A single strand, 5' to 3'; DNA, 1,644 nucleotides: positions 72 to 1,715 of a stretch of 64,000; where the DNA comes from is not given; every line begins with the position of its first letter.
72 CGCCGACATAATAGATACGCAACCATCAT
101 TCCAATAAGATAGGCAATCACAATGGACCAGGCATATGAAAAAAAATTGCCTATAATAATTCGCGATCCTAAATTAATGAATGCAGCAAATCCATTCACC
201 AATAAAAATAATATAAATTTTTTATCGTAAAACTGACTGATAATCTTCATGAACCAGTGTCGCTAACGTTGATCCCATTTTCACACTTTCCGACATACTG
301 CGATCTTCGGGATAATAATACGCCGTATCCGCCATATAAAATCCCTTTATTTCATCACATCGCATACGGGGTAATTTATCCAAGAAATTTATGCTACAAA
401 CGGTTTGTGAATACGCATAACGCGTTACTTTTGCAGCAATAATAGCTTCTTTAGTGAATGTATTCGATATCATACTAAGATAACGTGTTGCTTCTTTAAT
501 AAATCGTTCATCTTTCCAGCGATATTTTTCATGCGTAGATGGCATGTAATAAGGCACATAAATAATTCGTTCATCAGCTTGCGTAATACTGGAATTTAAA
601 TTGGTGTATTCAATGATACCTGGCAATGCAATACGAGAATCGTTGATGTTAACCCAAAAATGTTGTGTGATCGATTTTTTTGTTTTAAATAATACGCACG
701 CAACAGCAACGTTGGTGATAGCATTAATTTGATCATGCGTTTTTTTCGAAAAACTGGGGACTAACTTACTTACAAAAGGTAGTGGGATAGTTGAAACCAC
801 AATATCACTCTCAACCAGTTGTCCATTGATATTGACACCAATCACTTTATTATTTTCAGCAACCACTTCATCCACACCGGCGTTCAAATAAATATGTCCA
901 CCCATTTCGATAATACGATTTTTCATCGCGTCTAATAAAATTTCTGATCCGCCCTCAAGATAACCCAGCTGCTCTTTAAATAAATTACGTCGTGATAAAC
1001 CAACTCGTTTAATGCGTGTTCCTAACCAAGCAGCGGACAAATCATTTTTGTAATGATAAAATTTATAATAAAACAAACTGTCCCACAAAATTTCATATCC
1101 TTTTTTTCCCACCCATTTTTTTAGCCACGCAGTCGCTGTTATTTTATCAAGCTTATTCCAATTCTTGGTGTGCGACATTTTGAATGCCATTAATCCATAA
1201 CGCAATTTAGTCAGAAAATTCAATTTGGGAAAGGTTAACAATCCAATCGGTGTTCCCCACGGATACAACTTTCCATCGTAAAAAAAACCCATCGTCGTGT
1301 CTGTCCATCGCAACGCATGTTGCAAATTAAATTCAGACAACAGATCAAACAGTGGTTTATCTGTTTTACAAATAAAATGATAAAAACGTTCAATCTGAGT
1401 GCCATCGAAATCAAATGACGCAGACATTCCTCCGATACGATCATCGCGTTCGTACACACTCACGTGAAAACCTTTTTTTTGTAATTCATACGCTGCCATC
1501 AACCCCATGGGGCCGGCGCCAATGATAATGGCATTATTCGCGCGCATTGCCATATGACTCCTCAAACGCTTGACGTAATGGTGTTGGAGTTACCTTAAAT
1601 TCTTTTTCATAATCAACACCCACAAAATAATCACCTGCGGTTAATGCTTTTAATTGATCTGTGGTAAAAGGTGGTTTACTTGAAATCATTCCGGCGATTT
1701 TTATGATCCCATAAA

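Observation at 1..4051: DPA-like lipid-linked pentose pathway (HAD::UbiA - SDR - flavoprotein - GtrA) in a Gram-negative glycan locus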

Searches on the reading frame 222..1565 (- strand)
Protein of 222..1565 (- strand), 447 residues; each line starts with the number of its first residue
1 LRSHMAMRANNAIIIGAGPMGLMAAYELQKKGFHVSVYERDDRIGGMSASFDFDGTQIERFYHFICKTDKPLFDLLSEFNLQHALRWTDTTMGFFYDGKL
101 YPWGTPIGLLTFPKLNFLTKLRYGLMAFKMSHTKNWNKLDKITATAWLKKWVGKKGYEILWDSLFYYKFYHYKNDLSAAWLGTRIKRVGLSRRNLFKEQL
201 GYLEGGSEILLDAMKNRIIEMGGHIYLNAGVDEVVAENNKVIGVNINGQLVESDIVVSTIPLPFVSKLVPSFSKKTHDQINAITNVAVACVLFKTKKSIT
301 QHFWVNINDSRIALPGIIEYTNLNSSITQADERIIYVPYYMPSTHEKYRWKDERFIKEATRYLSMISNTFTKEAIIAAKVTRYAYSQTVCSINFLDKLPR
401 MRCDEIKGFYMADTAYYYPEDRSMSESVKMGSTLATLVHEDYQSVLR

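Call 4: search_protein_families(library=pfam, proteins=[window:222-1565:-], max_evalue=0.01)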
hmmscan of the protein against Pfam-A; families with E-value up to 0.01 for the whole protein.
window:222-1565:- (447 aa): 14 families
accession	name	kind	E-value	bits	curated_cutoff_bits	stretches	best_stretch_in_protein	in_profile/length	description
PF01593.30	Amino_oxidase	-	3.3e-31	109.5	19.8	1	21-299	3-295/443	Flavin containing amine oxidoreductase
PF13450.12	NAD_binding_8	-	3.7e-14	53.2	21.9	1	14-79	1-68/68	NAD(P)-binding Rossmann-like domain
PF01266.30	DAO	-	8.1e-10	39.2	27.9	1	12-48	2-39/353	FAD dependent oxidoreductase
PF03486.20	HI0933_like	-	1.9e-08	34.5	50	1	11-45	2-36/244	HI0933-like protein Rossmann domain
PF01946.23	Thi4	-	3.7e-06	26.8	26.2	1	10-46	18-55/235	Thi4 family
PF00070.33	Pyr_redox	-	5.3e-06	27.3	22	1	12-45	2-35/82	Pyridine nucleotide-disulphide oxidoreductase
PF13738.12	Pyr_redox_3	-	5e-05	23.1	30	1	13-47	1-35/305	Pyridine nucleotide-disulphide oxidoreductase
PF01494.25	FAD_binding_3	-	0.00014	21.6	22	1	12-42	4-34/349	FAD binding domain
PF00890.30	FAD_binding_2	-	0.00015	21.6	20.4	1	12-49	2-39/414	FAD binding domain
PF12831.13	FAD_oxidored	-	0.00019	21.3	27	1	13-49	3-39/416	FAD dependent oxidoreductase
PF05834.18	Lycopene_cycl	-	0.00042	19.9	23.4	0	173-263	55-142/380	Lycopene cyclase protein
PF07992.20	Pyr_redox_2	-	0.00054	19.9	26.1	0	12-43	3-176/291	Pyridine nucleotide-disulphide oxidoreductase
PF16912.11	Glu_dehyd_C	-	0.003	17.5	34.9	1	2-43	24-67/211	Glucose dehydrogenase C-terminus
PF01134.28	GIDA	-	0.0078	15.8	22.1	0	12-50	2-41/391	Glucose inhibited division protein A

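Call 5: search_protein_families(library=ncbifam, proteins=[window:222-1565:-], max_evalue=0.01)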
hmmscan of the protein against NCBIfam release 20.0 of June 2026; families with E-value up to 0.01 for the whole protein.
window:222-1565:- (447 aa): 92 families (the best 25 are shown)
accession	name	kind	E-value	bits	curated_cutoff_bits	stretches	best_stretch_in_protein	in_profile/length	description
NF005560.0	PRK07233.1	equivalog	1.9e-151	504.8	252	1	13-442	4-432/435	hypothetical protein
NF005548.0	PRK07208.1-4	equivalog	3.9e-26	91.7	389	1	9-385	3-395/488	hypothetical protein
NF005547.0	PRK07208.1-3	equivalog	1.7e-24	86.4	380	1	10-385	5-388/465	hypothetical protein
NF005545.0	PRK07208.1-1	equivalog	1.3e-20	73.2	451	1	10-404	8-425/504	hypothetical protein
TIGR03467.1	HpnE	equivalog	1.1e-19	71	283.05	1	13-287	2-291/430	hydroxysqualene dehydroxylase HpnE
NF005546.0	PRK07208.1-2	equivalog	2.4e-15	56.1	418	2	7-62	2-58/527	hypothetical protein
TIGR02732.1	zeta_caro_desat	equivalog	3.9e-14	52.4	622.15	2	13-97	3-88/474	9,9'-di-cis-zeta-carotene desaturase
TIGR00562.1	proto_IX_ox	equivalog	8.2e-14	51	97.85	1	11-129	4-128/470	protoporphyrinogen oxidase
TIGR02734.1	crtI_fam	subfamily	8.2e-12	44.6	238.1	2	12-55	1-44/504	phytoene desaturase family protein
NF058655.1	CrtID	equivalog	4e-11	42.4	640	2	13-56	2-45/478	bifunctional phytoene desaturase/3,4-desaturase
NF008841.0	PRK11883.1-1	equivalog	6.4e-11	41.8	517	1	10-96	4-93/453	protoporphyrinogen oxidase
TIGR02731.1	phytoene_desat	equivalog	1.4e-09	37.3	569.4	1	13-286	3-300/453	15-cis-phytoene desaturase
NF042421.1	hydcarot_desat_CrtD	equivalog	1.4e-09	37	500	1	11-97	3-91/487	1-hydroxycarotenoid 3,4-desaturase CrtD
NF008845.0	PRK11883.1-5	equivalog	3.3e-09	35.6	560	1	10-102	5-104/468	protoporphyrinogen oxidase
TIGR00275.1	TIGR00275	subfamily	5.2e-09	35.4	183.8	1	13-89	2-84/401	aminoacetone oxidase family FAD-binding enzyme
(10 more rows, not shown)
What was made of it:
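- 222..1565 (-): FAD flavoprotein of the amine-oxidase / phytoene-desaturase fold (447 aa, or 441 aa from the ATG at 1547). It is a conserved tailoring enzyme of unknown reaction. PF01593 E 3e-31 and NF005560 505 bits (calls 4, 5).
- Scores to HpnE and the desaturase models are far below their cut-offs (71 against 283, 52 against 622; call 5).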

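Call 24: find_homologous_proteins(query=window:222-1565:-, max_evalue=1e-10)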
Query window:222-1565:- (447 aa): 6165 proteins with E <= 1e-10 among 8000 candidates; the best 120 are listed.
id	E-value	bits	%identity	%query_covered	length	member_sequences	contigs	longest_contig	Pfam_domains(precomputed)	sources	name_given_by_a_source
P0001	0.0e+0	1023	100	99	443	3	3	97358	PF01946.24,PF01266.31,PF01593.31,PF13450.13,PF00070.34,PF03486.21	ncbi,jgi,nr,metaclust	ncbi:MAG: hypothetical protein ACD_29C00336G0001 [uncultured bacterium]|nr:MAG: hypothetical protein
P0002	3.0e-222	756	74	96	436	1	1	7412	PF01266.31,PF01593.31,PF13450.13,PF00890.31,PF00070.34,PF03486.21,PF12831.14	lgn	-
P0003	9.0e-202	689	67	96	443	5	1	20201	PF01266.31,PF01593.31,PF13450.13,PF00070.34,PF03486.21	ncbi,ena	-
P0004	2.4e-197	674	64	98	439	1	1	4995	PF01266.31,PF01593.31,PF13450.13,PF00890.31,PF07992.21,PF00070.34,PF03486.21,PF01494.26,PF12831.14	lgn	-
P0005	1.1e-179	616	62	98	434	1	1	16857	PF01266.31,PF01593.31,PF13450.13,PF00070.34,PF03486.21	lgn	-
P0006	2.0e-177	609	60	97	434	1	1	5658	PF01946.24,PF01266.31,PF01593.31,PF13450.13,PF00890.31,PF07992.21,PF03486.21,PF05834.19,PF12831.14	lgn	-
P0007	3.4e-176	604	60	97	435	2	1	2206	PF01266.31,PF01593.31,PF13450.13,PF00070.34,PF03486.21,PF12831.14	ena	-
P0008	1.8e-172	592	60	95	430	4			PF01266.31,PF01593.31,PF13450.13,PF00890.31,PF07992.21,PF00070.34,PF03486.21,PF12831.14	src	-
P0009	3.6e-170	585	58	98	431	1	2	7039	PF01266.31,PF01593.31,PF13450.13,PF00070.34,PF03486.21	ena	-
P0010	1.6e-169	583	56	99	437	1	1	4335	PF01266.31,PF01593.31,PF13450.13,PF00070.34,PF03486.21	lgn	-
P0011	2.3e-169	582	58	97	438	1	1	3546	PF01266.31,PF01593.31,PF13450.13,PF07992.21,PF00070.34,PF03486.21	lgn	-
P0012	3.7e-169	581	58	95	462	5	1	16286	PF01266.31,PF01593.31,PF13450.13,PF07992.21,PF00070.34,PF03486.21,PF01494.26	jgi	jgi:protoporphyrinogen oxidase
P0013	4.3e-169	581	58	96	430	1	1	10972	PF01266.31,PF01593.31,PF13450.13,PF07992.21,PF00070.34,PF03486.21,PF12831.14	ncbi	ncbi:MAG: NAD(P)/FAD-dependent oxidoreductase [Pseudomonadota bacterium]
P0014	5.5e-167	574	58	97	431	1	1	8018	PF01266.31,PF01593.31,PF13450.13,PF07992.21,PF00070.34,PF03486.21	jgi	jgi:protoporphyrinogen oxidase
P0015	6.1e-167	574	58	95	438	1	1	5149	PF01266.31,PF01593.31,PF13450.13,PF00890.31,PF00070.34,PF03486.21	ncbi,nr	ncbi:MAG: NAD(P)/FAD-dependent oxidoreductase [Gammaproteobacteria bacterium]|nr:NAD(P)/FAD-dependen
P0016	2.8e-166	572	57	97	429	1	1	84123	PF01266.31,PF01593.31,PF13450.13,PF07992.21,PF00070.34,PF03486.21,PF12831.14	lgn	-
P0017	5.8e-166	571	57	96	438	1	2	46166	PF01266.31,PF01593.31,PF13450.13,PF00070.34,PF03486.21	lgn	-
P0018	1.2e-165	570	56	97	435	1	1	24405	PF01266.31,PF01593.31,PF13450.13,PF00070.34,PF03486.21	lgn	-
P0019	4.1e-165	568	55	97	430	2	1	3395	PF01946.24,PF01266.31,PF01593.31,PF13450.13,PF00070.34,PF03486.21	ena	-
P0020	4.1e-165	568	58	95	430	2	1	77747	PF01266.31,PF01593.31,PF13450.13,PF07992.21,PF00070.34,PF03486.21,PF05834.19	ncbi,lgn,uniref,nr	ncbi:NAD(P)/FAD-dependent oxidoreductase [Candidatus Venteria ishoeyi]|uniref:15-cis-phytoene desatu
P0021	7.6e-165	567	57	97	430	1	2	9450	PF01266.31,PF01593.31,PF13450.13,PF00070.34,PF03486.21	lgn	-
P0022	1.1e-164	567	57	97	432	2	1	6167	PF01266.31,PF01593.31,PF13450.13,PF00890.31,PF00070.34,PF03486.21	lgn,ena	-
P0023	6.3e-164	564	59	94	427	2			PF01946.24,PF01266.31,PF01593.31,PF13450.13,PF00890.31,PF00070.34,PF03486.21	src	-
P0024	3.1e-163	562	57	95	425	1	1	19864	PF01266.31,PF01593.31,PF13450.13,PF03486.21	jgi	jgi:protoporphyrinogen oxidase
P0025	5.8e-163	561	57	96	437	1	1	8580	PF01266.31,PF01593.31,PF13450.13,PF00890.31,PF00070.34,PF03486.21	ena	-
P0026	7.7e-163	560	57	97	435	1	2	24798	PF01266.31,PF01593.31,PF13450.13,PF00070.34,PF03486.21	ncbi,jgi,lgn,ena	jgi:protoporphyrinogen oxidase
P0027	4.7e-162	558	55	97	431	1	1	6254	PF01266.31,PF01593.31,PF13450.13,PF00070.34,PF03486.21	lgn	-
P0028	6.8e-162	557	56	97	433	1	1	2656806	PF01266.31,PF01593.31,PF13450.13,PF00890.31,PF03486.21,PF01494.26,PF12831.14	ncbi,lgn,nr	ncbi:MAG: NAD(P)/FAD-dependent oxidoreductase [Coxiellaceae bacterium]|nr:MAG: NAD(P)/FAD-dependent 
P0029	1.4e-161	556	56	98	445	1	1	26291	PF01266.31,PF01593.31,PF13450.13,PF00890.31,PF07992.21,PF00070.34,PF03486.21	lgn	-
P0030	1.9e-161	556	54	96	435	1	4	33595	PF01266.31,PF01593.31,PF13450.13,PF00070.34,PF03486.21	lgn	-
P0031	4.4e-161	555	56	98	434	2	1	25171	PF01266.31,PF01593.31,PF13450.13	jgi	jgi:protoporphyrinogen oxidase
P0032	5.3e-161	554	56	97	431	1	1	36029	PF01266.31,PF01593.31,PF13450.13,PF00890.31,PF07992.21,PF00070.34,PF02558.23,PF03486.21,PF01494.26,PF12831.14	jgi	jgi:protoporphyrinogen oxidase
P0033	1.7e-160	553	56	97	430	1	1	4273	PF01946.24,PF01266.31,PF01593.31,PF13450.13,PF07992.21,PF00070.34,PF03486.21,PF01494.26,PF12831.14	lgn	-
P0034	3.2e-160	552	55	96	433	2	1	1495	PF01266.31,PF01593.31,PF13450.13,PF03486.21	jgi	-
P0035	3.2e-160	552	56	97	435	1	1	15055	PF01266.31,PF01593.31,PF13450.13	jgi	jgi:protoporphyrinogen oxidase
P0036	4.5e-160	551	56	96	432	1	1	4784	PF01266.31,PF01593.31,PF13450.13,PF00070.34,PF03486.21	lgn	-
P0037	4.8e-160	551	55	95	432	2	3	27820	PF01266.31,PF01593.31,PF13450.13,PF07992.21,PF00070.34,PF03486.21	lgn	-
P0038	5.9e-160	551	57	97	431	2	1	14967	PF01266.31,PF01593.31,PF13450.13,PF03486.21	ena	-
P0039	6.5e-160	551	56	97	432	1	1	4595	PF01266.31,PF01593.31,PF13450.13,PF00890.31,PF00070.34,PF03486.21,PF12831.14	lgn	-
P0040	7.6e-160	551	56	97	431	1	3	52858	PF01266.31,PF01593.31,PF13450.13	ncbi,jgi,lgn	-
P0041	1.3e-159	550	54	97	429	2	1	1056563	PF01266.31,PF01593.31,PF13450.13,PF00890.31,PF07992.21,PF00070.34,PF03486.21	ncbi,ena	-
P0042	1.7e-159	549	55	96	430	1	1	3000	PF01266.31,PF01593.31,PF13450.13,PF03486.21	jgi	jgi:protoporphyrinogen oxidase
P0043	2.6e-159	549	56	95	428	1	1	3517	PF01266.31,PF01593.31,PF13450.13,PF00070.34,PF03486.21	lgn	-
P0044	2.6e-159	549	54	95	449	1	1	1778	PF01266.31,PF01593.31,PF13450.13,PF03486.21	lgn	-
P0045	2.1e-158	546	55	97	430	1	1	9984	PF01266.31,PF01593.31,PF13450.13,PF07992.21,PF00070.34,PF03486.21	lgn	-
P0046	2.3e-158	546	54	97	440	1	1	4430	PF01266.31,PF01593.31,PF13450.13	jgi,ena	-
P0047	2.4e-158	546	54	99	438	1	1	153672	PF01266.31,PF01593.31,PF13450.13,PF07992.21,PF00070.34,PF03486.21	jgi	jgi:protoporphyrinogen oxidase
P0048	3.8e-158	545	54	94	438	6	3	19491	PF01266.31,PF01593.31,PF13450.13,PF03486.21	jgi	-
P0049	4.5e-158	545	56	95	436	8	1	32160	PF01266.31,PF01593.31,PF13450.13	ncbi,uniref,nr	ncbi:hypothetical protein PN36_18910 [Candidatus Thiomargarita nelsonii]|uniref:Amine oxidase domain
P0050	6.2e-158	544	54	98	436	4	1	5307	PF01266.31,PF01593.31,PF13450.13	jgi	-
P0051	1.2e-157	543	56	96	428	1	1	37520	PF01266.31,PF01593.31,PF13450.13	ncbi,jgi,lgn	-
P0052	1.4e-157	543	55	97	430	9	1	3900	PF01266.31,PF01593.31,PF13450.13,PF03486.21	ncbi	-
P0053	1.6e-157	543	54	96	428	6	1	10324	PF01266.31,PF01593.31,PF13450.13,PF03486.21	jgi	-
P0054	5.1e-157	541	55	97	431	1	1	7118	PF01266.31,PF01593.31,PF13450.13,PF03486.21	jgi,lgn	-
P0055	5.2e-157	541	54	95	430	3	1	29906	PF01266.31,PF01593.31,PF13450.13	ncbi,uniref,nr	ncbi:NAD(P)/FAD-dependent oxidoreductase [Candidatus Parabeggiatoa sp. HSG14]|uniref:NAD(P)/FAD-depe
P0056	6.1e-157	541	56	96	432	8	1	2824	PF01266.31,PF01593.31,PF13450.13,PF03486.21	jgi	jgi:protoporphyrinogen oxidase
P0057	7.2e-157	541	55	96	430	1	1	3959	PF01266.31,PF01593.31,PF13450.13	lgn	-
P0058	8.9e-157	540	55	97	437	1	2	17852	PF01266.31,PF01593.31,PF13450.13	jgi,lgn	jgi:protoporphyrinogen oxidase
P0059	1.4e-156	540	53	97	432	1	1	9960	PF01266.31,PF01593.31,PF13450.13,PF03486.21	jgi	-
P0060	1.6e-156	540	54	95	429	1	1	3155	PF01266.31,PF01593.31,PF13450.13,PF03486.21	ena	-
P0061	1.9e-156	539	54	96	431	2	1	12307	PF01266.31,PF01593.31,PF13450.13,PF03486.21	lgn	-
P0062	2.5e-156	539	55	96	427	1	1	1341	PF01266.31,PF01593.31,PF13450.13,PF03486.21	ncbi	-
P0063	2.5e-156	539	54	98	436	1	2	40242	PF01266.31,PF01593.31,PF13450.13,PF03486.21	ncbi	-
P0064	3.6e-156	538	54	94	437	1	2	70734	PF01266.31,PF01593.31,PF13450.13,PF03486.21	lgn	-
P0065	3.7e-156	538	54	94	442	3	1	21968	PF01266.31,PF01593.31,PF13450.13,PF03486.21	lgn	-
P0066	9.3e-156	537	55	96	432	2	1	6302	PF01266.31,PF01593.31,PF13450.13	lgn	-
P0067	1.3e-155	537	53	96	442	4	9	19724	PF01946.24,PF01266.31,PF01593.31,PF13450.13,PF00890.31,PF07992.21,PF00070.34,PF03486.21,PF01494.26,PF12831.14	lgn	-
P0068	1.4e-155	537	53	96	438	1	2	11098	PF01266.31,PF01593.31,PF13450.13,PF00070.34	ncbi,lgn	-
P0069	3.8e-155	535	53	97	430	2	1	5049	PF01266.31,PF01593.31,PF13450.13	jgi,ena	-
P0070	6.8e-155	534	54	95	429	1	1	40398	PF01946.24,PF01266.31,PF01593.31,PF13450.13,PF00890.31,PF00070.34,PF03486.21,PF01494.26,PF12831.14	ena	-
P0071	1.0e-154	534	51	98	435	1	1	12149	PF01266.31,PF01593.31,PF13450.13,PF03486.21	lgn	-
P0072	1.0e-154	534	52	97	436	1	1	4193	PF01266.31,PF01593.31,PF13450.13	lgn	-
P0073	1.5e-154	533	53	95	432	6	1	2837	PF01266.31,PF01593.31,PF13450.13,PF03486.21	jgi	jgi:protoporphyrinogen oxidase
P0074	2.1e-154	533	55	96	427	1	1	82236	PF01266.31,PF01593.31,PF13450.13,PF00890.31,PF07992.21,PF00070.34,PF03486.21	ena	-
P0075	2.6e-154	532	53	97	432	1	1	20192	PF01266.31,PF01593.31,PF13450.13,PF00890.31,PF07992.21,PF00070.34,PF03486.21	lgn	-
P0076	2.8e-154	532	54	96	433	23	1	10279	PF01266.31,PF01593.31,PF13450.13,PF03486.21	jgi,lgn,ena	-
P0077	2.8e-154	532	53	97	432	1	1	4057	PF01266.31,PF01593.31,PF13450.13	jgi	jgi:protoporphyrinogen oxidase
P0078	3.0e-154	532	52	97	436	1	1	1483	PF01266.31,PF01593.31,PF13450.13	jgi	jgi:protoporphyrinogen oxidase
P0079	3.1e-154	532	53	97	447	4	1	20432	PF01266.31,PF01593.31,PF13450.13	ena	-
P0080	3.5e-154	532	52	95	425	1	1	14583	PF01266.31,PF01593.31,PF13450.13,PF07992.21,PF00070.34,PF03486.21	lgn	-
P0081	3.5e-154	532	52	97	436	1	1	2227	PF01266.31,PF01593.31,PF13450.13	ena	-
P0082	3.7e-154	532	53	96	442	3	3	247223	PF01266.31,PF01593.31,PF13450.13,PF03486.21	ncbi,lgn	-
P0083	5.6e-154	531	53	95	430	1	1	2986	PF01266.31,PF01593.31,PF13450.13,PF07992.21,PF00070.34,PF03486.21,PF12831.14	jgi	-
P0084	5.7e-154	531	54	95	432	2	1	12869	PF01266.31,PF01593.31,PF13450.13,PF00070.34,PF03486.21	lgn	-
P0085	6.1e-154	531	52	98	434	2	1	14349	PF01266.31,PF01593.31,PF13450.13,PF07992.21,PF00070.34,PF03486.21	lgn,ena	-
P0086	6.1e-154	531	52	97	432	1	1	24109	PF01266.31,PF01593.31,PF13450.13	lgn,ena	-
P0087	6.5e-154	531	51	97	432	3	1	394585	PF01266.31,PF01593.31,PF13450.13,PF03486.21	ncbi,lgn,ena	-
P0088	6.9e-154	531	53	97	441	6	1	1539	PF01266.31,PF01593.31,PF13450.13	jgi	-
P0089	7.4e-154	531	53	97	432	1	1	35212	PF01266.31,PF01593.31,PF13450.13,PF03486.21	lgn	-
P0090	7.5e-154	531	55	97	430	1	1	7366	PF01266.31,PF01593.31,PF13450.13,PF00070.34,PF03486.21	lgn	-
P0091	7.6e-154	531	53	97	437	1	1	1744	PF01266.31,PF01593.31,PF13450.13,PF03486.21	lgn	-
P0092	9.6e-154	530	53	98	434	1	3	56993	PF01266.31,PF01593.31,PF13450.13,PF03486.21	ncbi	-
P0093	9.9e-154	530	52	96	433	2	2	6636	PF01266.31,PF01593.31,PF13450.13,PF07992.21,PF00070.34,PF03486.21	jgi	jgi:protoporphyrinogen oxidase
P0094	1.1e-153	530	53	98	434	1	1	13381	PF01266.31,PF01593.31,PF13450.13,PF03486.21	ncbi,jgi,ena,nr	ncbi:MAG: FAD-dependent oxidoreductase [Candidatus Parabeggiatoa sp. nov. 1]|nr:MAG: FAD-dependent o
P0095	1.1e-153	530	53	96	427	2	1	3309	PF01266.31,PF01593.31,PF13450.13,PF03486.21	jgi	-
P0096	1.3e-153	530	52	96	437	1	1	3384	PF01266.31,PF01593.31,PF13450.13,PF03486.21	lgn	-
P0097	1.4e-153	530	52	95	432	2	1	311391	PF01266.31,PF01593.31,PF13450.13,PF03486.21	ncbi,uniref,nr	ncbi:NAD(P)/FAD-dependent oxidoreductase [Parachitinimonas caeni]|uniref:NAD(P)/FAD-dependent oxidor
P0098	1.5e-153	530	52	96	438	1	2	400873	PF01266.31,PF01593.31,PF13450.13,PF03486.21,PF01494.26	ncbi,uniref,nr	ncbi:NAD(P)/FAD-dependent oxidoreductase [Dyella tabacisoli]|uniref:FAD-dependent oxidoreductase n=1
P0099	1.7e-153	530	54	96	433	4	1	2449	PF01266.31,PF01593.31,PF13450.13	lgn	-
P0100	1.9e-153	529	53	98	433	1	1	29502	PF01266.31,PF01593.31,PF13450.13,PF03486.21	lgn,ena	-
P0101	2.1e-153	529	52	97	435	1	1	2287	PF01266.31,PF01593.31,PF13450.13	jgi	jgi:protoporphyrinogen oxidase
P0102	2.5e-153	529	54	96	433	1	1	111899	PF01266.31,PF01593.31,PF13450.13,PF03486.21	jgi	jgi:protoporphyrinogen oxidase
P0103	2.7e-153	529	53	97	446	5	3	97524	PF01266.31,PF01593.31,PF13450.13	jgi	jgi:protoporphyrinogen oxidase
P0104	3.1e-153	529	52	94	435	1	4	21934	PF01266.31,PF01593.31,PF13450.13,PF03486.21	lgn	-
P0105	3.6e-153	529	53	95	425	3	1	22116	PF01266.31,PF01593.31,PF13450.13,PF03486.21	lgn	-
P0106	4.3e-153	528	52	96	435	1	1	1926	PF01266.31,PF01593.31,PF13450.13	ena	-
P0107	4.4e-153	528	52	96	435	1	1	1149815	PF01266.31,PF01593.31,PF13450.13,PF00070.34,PF03486.21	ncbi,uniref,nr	ncbi:protoporphyrinogen oxidase [Lysobacter niastensis]|uniref:Protoporphyrinogen oxidase n=1 Tax=Ly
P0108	6.3e-153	528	53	97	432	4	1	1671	PF01266.31,PF01593.31,PF13450.13,PF03486.21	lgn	-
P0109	6.6e-153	528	52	94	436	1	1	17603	PF01266.31,PF01593.31,PF13450.13,PF03486.21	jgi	jgi:protoporphyrinogen oxidase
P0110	7.0e-153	528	52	97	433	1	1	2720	PF01266.31,PF01593.31,PF13450.13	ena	-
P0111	8.4e-153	527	51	96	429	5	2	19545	PF01266.31,PF01593.31,PF13450.13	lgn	-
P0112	8.5e-153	527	51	97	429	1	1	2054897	PF01266.31,PF01593.31,PF13450.13,PF00890.31,PF07992.21,PF00070.34,PF03486.21,PF01494.26,PF12831.14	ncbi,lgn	ncbi:MAG: NAD(P)/FAD-dependent oxidoreductase [Rickettsiales bacterium]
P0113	8.8e-153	527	51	98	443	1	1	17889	PF01266.31,PF01593.31,PF13450.13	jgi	jgi:protoporphyrinogen oxidase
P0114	8.9e-153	527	54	95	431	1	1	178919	PF01266.31,PF01593.31,PF13450.13,PF03486.21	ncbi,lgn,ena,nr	nr:NAD(P)/FAD-dependent oxidoreductase [uncultured Cupriavidus sp.]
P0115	1.1e-152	527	53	96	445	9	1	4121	PF01266.31,PF01593.31,PF13450.13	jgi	jgi:protoporphyrinogen oxidase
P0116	1.2e-152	527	53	96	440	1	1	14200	PF01946.24,PF01266.31,PF01593.31,PF13450.13,PF00890.31,PF07992.21,PF00070.34,PF03486.21,PF01494.26,PF12831.14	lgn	-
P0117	1.2e-152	527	53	97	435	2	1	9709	PF01266.31,PF01593.31,PF13450.13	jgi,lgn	jgi:protoporphyrinogen oxidase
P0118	1.3e-152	527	51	95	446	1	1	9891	PF01266.31,PF01593.31,PF13450.13,PF03486.21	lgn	-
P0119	1.4e-152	527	50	97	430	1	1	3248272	PF01266.31,PF01593.31,PF13450.13,PF03486.21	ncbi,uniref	ncbi:NAD(P)/FAD-dependent oxidoreductase [Vibrio scophthalmi]|uniref:NAD(P)/FAD-dependent oxidoreduc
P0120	1.4e-152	527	53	95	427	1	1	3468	PF01266.31,PF01593.31,PF13450.13,PF03486.21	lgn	-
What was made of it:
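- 222..1565 (-): More than 6000 homologues were found (call 24).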
